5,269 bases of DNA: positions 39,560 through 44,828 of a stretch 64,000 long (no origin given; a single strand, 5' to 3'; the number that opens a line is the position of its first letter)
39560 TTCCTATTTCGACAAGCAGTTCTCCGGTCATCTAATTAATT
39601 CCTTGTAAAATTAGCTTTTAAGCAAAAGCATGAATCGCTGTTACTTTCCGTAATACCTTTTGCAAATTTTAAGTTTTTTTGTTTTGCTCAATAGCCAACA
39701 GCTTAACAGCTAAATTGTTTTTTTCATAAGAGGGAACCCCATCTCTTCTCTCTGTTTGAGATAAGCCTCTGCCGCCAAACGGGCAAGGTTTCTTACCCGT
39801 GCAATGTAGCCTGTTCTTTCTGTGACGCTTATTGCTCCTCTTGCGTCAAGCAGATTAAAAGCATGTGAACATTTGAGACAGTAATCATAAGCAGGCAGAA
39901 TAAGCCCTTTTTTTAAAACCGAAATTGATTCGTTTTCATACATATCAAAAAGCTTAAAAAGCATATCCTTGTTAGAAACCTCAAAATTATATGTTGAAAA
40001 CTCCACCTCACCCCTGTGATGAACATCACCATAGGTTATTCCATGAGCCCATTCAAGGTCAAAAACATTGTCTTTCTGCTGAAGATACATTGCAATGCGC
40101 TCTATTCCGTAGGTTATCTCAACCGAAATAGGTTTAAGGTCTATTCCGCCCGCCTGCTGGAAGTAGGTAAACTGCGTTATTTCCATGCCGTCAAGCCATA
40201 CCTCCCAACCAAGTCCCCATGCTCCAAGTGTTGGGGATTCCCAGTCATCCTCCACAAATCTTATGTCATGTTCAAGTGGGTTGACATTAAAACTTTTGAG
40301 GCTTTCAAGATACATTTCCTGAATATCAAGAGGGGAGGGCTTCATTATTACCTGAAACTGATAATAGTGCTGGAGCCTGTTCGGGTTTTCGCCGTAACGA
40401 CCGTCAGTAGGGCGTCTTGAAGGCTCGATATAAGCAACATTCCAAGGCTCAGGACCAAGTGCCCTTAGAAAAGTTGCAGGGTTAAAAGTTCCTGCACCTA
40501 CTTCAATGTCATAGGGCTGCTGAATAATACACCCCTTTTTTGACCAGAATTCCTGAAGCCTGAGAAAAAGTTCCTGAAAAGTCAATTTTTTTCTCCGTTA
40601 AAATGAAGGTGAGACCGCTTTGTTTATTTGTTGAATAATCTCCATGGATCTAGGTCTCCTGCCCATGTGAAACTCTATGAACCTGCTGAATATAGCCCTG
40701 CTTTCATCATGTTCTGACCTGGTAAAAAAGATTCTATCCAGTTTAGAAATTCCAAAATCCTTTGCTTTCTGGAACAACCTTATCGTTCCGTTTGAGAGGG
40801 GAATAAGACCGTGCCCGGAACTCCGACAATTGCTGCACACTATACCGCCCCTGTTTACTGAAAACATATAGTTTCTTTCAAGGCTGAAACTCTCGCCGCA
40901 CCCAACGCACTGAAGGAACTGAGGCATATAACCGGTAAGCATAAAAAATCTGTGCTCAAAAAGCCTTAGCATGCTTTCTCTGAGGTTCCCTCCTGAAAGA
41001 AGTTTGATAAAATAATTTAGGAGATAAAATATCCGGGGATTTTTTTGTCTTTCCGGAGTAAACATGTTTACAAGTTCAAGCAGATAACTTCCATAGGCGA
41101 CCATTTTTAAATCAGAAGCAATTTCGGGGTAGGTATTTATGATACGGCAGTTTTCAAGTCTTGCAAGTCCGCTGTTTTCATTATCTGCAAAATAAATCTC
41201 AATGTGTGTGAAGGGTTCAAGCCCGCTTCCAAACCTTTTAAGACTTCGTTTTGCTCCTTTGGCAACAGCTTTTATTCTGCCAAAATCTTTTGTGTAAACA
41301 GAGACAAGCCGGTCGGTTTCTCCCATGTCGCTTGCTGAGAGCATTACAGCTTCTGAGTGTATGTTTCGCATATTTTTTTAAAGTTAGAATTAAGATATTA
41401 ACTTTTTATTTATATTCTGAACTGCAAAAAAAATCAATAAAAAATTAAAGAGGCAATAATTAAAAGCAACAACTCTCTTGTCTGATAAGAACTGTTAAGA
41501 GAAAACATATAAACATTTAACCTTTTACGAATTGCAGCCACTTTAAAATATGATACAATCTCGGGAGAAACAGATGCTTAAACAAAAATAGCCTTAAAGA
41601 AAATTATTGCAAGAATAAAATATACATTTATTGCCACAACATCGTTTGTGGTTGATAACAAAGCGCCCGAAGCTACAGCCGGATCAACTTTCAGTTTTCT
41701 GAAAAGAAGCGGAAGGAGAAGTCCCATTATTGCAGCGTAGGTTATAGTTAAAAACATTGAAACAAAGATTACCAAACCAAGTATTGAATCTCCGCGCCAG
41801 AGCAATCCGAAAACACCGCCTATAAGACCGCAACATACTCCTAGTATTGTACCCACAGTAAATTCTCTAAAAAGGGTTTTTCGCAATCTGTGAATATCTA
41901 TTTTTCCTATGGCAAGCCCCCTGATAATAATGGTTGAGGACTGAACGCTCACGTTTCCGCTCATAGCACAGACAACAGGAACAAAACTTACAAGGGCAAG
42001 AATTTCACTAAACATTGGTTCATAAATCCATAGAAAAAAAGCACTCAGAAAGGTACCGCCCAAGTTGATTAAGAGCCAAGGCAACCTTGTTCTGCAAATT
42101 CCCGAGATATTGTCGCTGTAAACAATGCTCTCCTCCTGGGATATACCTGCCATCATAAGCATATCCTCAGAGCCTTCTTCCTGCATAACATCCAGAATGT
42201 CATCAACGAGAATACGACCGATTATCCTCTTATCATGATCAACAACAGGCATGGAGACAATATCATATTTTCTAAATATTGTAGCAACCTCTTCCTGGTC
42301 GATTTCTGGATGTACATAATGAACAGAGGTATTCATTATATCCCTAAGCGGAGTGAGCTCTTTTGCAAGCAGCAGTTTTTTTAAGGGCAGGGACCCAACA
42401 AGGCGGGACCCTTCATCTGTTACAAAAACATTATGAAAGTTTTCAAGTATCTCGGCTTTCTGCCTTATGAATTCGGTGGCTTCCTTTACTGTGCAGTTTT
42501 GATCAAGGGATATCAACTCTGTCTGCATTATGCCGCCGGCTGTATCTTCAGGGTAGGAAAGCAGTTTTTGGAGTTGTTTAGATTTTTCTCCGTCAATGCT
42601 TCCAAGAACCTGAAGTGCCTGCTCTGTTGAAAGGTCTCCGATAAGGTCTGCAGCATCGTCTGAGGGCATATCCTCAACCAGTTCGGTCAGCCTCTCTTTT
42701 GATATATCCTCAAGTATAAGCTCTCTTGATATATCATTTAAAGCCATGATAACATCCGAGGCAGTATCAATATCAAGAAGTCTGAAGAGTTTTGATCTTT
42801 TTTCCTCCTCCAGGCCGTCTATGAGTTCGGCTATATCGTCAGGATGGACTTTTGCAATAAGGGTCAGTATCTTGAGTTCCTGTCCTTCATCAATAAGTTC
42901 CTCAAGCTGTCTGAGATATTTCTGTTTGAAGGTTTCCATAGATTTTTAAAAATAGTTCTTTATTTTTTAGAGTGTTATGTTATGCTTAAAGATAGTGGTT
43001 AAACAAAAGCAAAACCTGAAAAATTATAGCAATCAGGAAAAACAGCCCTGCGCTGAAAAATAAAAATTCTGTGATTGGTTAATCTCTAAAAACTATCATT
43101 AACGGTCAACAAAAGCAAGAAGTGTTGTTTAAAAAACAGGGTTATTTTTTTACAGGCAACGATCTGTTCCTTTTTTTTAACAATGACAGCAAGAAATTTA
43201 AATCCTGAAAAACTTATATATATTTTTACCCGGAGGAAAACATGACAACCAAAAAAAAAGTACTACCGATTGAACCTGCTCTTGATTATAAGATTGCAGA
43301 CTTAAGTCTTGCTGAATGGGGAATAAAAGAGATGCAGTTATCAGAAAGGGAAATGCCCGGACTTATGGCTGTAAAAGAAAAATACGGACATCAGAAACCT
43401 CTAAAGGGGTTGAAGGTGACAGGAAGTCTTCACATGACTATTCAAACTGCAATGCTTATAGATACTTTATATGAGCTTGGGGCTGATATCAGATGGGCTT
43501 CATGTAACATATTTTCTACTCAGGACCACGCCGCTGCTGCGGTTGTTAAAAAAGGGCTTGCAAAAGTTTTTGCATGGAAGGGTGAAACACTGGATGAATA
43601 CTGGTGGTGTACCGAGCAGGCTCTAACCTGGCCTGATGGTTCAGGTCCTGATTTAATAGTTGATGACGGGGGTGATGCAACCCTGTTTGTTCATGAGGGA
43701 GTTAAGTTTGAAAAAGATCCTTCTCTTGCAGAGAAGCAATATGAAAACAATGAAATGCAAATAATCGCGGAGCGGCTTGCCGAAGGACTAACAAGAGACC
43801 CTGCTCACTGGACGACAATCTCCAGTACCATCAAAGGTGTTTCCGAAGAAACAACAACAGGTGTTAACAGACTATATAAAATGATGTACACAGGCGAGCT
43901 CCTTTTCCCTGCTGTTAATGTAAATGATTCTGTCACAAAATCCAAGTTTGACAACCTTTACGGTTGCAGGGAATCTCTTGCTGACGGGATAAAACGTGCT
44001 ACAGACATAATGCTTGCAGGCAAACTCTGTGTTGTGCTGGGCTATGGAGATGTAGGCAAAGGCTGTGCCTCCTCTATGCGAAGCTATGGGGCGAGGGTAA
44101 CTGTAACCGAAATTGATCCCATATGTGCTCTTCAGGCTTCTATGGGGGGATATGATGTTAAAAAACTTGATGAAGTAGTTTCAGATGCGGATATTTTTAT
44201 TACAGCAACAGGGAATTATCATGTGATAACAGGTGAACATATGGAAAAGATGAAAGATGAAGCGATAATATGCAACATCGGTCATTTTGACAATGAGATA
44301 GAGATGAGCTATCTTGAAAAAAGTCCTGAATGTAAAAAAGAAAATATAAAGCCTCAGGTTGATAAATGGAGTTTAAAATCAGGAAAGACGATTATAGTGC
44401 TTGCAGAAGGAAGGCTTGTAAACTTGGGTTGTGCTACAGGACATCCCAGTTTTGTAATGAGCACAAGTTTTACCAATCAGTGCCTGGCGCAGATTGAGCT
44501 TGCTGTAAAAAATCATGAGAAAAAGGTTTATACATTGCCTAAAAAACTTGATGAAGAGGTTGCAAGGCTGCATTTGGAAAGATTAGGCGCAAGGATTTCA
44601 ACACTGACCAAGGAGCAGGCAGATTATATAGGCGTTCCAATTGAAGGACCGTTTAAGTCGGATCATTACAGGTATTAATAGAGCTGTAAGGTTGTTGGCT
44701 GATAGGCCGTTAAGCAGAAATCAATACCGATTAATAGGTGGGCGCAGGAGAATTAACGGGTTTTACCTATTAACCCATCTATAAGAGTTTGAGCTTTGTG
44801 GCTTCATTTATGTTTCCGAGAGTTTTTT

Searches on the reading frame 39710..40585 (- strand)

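Call 86: search_protein_families(library=pfam, proteins=[window:39710-40585:-], max_evalue=0.00001)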
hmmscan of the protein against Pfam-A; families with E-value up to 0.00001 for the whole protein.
window:39710-40585:- (291 aa): 1 family
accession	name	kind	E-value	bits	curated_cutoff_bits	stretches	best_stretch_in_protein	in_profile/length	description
PF02091.20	tRNA-synt_2e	-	2.9e-153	509.4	27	1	3-280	1-278/278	Glycyl-tRNA synthetase alpha subunit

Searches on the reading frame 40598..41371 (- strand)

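Call 86: search_protein_families(library=pfam, proteins=[window:40598-41371:-], max_evalue=0.00001)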
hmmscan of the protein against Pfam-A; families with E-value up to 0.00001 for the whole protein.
window:40598-41371:- (257 aa): 2 families
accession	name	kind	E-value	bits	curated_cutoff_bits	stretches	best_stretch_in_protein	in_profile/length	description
PF02565.21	RecO_C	-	1.6e-29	103.2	22.1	1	86-243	2-156/157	Recombination protein O C terminal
PF11967.14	RecO_N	-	2e-22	79.4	27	1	1-81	1-80/80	Recombination protein O N terminal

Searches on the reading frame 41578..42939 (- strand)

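Call 86: search_protein_families(library=pfam, proteins=[window:41578-42939:-], max_evalue=0.00001)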
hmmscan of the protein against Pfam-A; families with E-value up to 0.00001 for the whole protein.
window:41578-42939:- (453 aa): 3 families
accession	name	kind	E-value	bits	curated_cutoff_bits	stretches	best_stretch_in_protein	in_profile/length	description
PF01769.21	MgtE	-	2.7e-31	108.8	27.6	1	320-442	1-124/125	Divalent cation transporter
PF03448.22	MgtE_N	-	2.1e-24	86.5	25.9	1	32-132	2-102/102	MgtE intracellular N domain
PF00571.33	CBS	-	4.7e-17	62.5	24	1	199-253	2-56/57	CBS domain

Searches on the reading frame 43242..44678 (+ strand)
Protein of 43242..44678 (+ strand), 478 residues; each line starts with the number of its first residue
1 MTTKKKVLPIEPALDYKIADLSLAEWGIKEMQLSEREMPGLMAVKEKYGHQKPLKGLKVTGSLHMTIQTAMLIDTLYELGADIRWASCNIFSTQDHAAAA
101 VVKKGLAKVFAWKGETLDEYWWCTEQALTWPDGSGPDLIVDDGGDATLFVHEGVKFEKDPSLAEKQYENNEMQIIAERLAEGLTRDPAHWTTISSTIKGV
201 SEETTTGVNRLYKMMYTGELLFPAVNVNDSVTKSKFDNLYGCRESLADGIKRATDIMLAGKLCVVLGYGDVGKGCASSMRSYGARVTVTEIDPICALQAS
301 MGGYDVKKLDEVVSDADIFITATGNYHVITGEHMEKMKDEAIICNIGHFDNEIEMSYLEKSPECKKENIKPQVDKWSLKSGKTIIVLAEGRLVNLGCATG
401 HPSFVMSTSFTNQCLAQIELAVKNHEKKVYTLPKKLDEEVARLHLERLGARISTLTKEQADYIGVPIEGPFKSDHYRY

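Call 86: search_protein_families(library=pfam, proteins=[window:43242-44678:+], max_evalue=0.00001)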
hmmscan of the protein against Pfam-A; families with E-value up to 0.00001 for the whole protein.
window:43242-44678:+ (478 aa): 3 families
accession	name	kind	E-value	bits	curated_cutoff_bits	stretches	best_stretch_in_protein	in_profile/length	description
PF05221.23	AdoHcyase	-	7.8e-143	475.5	25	1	15-477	1-299/299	S-adenosyl-L-homocysteine hydrolase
PF00670.27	AdoHcyase_NAD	-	4.6e-82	274.4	27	1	238-400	1-162/162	S-adenosyl-L-homocysteine hydrolase, NAD binding domain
PF02826.25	2-Hacid_dh_C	-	8.8e-09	35.4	25.1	1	257-347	33-127/178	D-isomer specific 2-hydroxyacid dehydrogenase, NAD binding domain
